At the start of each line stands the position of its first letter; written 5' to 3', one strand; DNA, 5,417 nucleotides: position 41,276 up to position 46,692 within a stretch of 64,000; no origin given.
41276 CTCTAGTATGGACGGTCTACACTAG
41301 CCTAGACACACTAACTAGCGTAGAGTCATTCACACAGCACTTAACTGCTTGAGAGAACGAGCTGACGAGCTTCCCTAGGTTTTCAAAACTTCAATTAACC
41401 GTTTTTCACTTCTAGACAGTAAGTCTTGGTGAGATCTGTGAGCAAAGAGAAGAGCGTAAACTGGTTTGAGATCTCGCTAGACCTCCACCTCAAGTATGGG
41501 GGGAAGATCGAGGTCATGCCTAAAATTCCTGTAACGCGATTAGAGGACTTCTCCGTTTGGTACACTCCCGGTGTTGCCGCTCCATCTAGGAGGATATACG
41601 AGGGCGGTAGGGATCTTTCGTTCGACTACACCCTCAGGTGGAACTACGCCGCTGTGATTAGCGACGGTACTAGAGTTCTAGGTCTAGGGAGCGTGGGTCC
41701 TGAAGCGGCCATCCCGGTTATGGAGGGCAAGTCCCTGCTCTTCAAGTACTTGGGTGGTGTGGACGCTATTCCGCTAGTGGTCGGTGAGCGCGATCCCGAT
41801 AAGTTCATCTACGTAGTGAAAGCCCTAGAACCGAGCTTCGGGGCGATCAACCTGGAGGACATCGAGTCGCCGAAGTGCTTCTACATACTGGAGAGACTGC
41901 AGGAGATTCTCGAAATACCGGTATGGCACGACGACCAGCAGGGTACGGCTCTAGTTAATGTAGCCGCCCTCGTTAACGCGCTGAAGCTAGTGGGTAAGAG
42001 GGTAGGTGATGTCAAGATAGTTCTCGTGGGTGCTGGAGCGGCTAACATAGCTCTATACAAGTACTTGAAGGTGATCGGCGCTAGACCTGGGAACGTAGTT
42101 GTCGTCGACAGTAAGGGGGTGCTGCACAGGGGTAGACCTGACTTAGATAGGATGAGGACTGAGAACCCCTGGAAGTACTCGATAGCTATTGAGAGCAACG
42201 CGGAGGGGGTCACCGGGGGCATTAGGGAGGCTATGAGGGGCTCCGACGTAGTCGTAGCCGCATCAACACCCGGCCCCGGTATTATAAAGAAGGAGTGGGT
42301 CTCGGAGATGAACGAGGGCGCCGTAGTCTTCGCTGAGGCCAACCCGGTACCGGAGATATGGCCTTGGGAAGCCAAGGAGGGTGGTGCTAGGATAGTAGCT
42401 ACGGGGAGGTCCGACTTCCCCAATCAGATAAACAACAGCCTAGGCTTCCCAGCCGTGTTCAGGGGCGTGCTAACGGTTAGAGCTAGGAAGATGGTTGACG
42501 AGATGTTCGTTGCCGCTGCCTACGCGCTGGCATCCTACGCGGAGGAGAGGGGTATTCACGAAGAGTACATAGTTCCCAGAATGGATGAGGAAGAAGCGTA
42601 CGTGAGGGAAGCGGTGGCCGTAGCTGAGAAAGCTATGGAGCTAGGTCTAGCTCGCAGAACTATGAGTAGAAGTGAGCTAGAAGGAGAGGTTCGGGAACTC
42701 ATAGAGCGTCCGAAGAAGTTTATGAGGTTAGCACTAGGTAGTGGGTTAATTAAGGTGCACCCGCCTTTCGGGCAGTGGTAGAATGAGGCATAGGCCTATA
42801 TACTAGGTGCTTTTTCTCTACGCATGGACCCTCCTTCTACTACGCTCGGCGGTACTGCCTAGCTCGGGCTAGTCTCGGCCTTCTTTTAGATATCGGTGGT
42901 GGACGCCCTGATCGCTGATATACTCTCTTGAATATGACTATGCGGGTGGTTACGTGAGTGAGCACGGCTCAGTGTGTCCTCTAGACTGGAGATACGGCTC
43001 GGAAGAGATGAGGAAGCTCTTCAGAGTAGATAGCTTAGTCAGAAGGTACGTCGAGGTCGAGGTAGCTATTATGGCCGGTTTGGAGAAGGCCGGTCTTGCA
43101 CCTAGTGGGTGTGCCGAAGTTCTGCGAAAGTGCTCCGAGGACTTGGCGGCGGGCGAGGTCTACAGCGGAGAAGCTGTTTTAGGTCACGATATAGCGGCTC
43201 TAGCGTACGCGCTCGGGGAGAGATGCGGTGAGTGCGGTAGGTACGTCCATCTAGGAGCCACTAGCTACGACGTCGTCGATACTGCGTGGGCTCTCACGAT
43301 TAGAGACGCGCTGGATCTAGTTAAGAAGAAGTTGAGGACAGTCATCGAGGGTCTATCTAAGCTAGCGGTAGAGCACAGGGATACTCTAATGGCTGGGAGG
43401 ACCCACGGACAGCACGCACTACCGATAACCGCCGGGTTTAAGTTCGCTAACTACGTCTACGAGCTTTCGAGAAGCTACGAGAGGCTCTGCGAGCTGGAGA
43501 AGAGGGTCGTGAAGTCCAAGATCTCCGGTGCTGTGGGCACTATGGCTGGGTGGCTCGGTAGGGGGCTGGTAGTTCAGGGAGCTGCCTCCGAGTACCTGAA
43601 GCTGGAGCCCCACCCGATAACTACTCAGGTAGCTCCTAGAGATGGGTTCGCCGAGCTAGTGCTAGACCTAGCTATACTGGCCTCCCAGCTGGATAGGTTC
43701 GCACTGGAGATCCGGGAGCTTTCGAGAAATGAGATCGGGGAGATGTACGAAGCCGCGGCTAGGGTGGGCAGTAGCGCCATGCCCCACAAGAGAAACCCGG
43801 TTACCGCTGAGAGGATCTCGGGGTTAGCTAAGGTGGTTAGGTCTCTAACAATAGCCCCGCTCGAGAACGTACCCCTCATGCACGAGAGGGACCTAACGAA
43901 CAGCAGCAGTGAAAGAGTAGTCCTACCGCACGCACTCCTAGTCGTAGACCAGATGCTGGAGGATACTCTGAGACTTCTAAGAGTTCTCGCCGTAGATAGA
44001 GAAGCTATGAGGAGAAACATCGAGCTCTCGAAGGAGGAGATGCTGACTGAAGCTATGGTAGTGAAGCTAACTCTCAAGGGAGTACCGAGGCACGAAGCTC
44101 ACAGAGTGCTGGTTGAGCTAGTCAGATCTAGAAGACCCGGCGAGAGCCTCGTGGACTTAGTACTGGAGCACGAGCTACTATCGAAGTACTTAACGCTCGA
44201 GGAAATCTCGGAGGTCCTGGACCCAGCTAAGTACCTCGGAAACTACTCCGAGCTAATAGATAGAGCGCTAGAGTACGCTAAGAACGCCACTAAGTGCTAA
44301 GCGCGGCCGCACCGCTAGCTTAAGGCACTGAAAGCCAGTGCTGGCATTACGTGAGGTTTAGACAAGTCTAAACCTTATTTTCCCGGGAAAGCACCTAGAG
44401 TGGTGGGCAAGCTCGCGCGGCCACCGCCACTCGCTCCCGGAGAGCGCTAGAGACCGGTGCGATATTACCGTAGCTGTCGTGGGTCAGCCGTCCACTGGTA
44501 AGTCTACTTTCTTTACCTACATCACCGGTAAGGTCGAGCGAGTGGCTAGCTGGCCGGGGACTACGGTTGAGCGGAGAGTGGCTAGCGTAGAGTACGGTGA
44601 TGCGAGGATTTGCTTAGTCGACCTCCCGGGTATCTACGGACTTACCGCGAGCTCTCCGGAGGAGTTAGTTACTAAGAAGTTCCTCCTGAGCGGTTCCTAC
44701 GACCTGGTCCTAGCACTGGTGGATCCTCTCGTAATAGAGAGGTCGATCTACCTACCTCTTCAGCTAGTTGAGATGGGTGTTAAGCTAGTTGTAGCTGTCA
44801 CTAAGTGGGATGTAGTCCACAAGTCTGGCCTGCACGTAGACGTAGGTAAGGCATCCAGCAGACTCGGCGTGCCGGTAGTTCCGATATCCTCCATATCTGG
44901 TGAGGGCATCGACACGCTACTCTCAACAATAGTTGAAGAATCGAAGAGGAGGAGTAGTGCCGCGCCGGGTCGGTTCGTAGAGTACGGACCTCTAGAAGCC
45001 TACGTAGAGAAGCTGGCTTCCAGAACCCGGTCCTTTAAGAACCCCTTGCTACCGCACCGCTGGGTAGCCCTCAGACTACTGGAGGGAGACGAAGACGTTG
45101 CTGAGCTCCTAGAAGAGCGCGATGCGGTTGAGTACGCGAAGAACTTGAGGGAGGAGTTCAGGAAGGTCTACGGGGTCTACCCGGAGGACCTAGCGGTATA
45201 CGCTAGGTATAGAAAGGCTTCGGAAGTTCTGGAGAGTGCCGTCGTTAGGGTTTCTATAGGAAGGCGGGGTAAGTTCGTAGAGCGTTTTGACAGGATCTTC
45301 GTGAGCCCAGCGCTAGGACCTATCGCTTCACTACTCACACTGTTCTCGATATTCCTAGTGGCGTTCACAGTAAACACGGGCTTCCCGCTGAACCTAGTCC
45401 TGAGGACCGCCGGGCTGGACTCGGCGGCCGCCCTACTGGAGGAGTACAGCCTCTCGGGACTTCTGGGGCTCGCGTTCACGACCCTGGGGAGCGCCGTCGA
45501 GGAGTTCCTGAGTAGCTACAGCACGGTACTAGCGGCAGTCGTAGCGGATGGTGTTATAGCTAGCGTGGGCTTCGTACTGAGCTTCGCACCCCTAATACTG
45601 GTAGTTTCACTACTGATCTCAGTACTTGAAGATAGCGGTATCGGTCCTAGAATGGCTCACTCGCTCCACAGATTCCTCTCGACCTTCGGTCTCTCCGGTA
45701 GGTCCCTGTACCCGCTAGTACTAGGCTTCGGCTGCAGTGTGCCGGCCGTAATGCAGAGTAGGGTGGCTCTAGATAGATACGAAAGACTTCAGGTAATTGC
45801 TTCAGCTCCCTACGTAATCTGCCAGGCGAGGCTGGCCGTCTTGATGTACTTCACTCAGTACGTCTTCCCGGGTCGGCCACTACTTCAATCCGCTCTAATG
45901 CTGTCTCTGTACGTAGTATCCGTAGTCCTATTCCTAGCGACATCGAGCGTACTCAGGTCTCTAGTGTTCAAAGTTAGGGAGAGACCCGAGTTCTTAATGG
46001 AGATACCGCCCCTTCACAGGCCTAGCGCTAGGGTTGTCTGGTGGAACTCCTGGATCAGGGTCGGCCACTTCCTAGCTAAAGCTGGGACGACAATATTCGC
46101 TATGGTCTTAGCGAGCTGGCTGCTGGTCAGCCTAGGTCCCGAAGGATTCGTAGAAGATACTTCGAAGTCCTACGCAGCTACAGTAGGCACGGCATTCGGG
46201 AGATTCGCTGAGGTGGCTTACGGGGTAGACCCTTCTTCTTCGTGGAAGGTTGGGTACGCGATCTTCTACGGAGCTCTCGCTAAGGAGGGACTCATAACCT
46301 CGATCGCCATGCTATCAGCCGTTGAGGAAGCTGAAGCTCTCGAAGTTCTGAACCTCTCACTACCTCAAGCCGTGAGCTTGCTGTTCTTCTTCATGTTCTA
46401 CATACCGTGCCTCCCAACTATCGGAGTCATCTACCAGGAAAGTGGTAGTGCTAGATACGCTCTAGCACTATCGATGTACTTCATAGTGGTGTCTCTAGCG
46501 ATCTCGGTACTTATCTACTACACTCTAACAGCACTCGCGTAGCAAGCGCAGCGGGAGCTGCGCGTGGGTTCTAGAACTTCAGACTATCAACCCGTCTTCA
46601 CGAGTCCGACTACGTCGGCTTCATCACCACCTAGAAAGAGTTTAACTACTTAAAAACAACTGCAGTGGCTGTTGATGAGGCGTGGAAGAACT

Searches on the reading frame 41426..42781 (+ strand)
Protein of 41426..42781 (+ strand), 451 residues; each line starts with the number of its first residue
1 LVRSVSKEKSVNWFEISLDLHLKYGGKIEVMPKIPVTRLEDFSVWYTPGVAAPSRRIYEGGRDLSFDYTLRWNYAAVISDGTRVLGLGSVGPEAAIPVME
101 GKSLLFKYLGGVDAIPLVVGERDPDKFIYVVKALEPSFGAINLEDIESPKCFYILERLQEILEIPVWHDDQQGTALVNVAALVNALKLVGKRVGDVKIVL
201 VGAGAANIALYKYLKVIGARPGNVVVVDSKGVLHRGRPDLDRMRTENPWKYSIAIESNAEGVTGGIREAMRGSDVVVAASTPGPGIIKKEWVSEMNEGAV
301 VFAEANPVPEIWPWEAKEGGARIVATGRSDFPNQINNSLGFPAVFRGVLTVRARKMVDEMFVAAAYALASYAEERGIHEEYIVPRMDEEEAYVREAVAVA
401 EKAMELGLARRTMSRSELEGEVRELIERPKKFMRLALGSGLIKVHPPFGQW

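Call 80: search_protein_families(library=pfam, proteins=[window:41426-42781:+], max_evalue=0.0001)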
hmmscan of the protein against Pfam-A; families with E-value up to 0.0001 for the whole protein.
window:41426-42781:+ (451 aa): 2 families
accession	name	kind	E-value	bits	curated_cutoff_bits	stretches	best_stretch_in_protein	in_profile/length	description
PF00390.24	malic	-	8.4e-24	84.8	23.1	1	26-159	2-182/182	Malic enzyme, N-terminal domain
PF03949.21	Malic_M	-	8.7e-22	78.1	23.5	1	172-403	2-257/258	Malic enzyme, NAD binding domain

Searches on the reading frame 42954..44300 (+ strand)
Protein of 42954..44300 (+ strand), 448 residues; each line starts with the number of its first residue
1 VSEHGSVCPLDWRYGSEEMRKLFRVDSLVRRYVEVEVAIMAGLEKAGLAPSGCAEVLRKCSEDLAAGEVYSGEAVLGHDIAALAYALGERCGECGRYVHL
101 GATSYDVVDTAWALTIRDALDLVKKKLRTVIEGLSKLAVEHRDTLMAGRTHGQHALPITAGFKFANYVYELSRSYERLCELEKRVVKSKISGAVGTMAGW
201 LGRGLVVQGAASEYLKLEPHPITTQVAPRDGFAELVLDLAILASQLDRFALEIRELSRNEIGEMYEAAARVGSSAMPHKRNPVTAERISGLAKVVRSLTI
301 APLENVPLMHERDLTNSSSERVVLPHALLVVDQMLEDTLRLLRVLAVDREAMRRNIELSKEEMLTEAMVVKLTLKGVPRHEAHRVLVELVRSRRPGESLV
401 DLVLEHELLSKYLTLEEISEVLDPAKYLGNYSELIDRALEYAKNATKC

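Call 80: search_protein_families(library=pfam, proteins=[window:42954-44300:+], max_evalue=0.0001)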
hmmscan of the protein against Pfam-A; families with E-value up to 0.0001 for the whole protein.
window:42954-44300:+ (448 aa): 2 families
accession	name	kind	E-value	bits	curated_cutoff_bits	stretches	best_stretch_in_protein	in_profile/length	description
PF00206.25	Lyase_1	-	3.2e-45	155.3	27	1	35-295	31-310/312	Lyase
PF10397.14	ADSL_C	-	2.6e-12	47.3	32.7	1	363-438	3-79/79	Adenylosuccinate lyase C-terminus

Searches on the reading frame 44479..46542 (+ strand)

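Call 80: search_protein_families(library=pfam, proteins=[window:44479-46542:+], max_evalue=0.0001)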
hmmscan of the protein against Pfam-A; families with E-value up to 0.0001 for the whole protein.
window:44479-46542:+ (687 aa): 6 families
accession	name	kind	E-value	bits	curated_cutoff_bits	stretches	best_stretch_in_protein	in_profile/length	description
PF02421.24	FeoB_N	-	1.1e-44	152.2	27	1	1-151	6-156/156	Ferrous iron transport protein B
PF07670.19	Gate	-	1.2e-19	71.1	29.6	2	366-456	1-98/104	Nucleoside recognition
PF01926.29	MMR_HSR1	-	5.7e-15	55.8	21.9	1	1-83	5-85/113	50S ribosome-binding GTPase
PF17910.6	FeoB_Cyto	-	2.5e-14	53.9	23.4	1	169-255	1-89/90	FeoB cytosolic helical domain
PF07664.17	FeoB_C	-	8.7e-13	48.2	26.6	1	474-527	1-54/54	Ferrous iron transport protein B C terminus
PF00009.33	GTP_EFTU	-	2.8e-05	24.2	26.5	0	27-153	54-184/188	Elongation factor Tu GTP binding domain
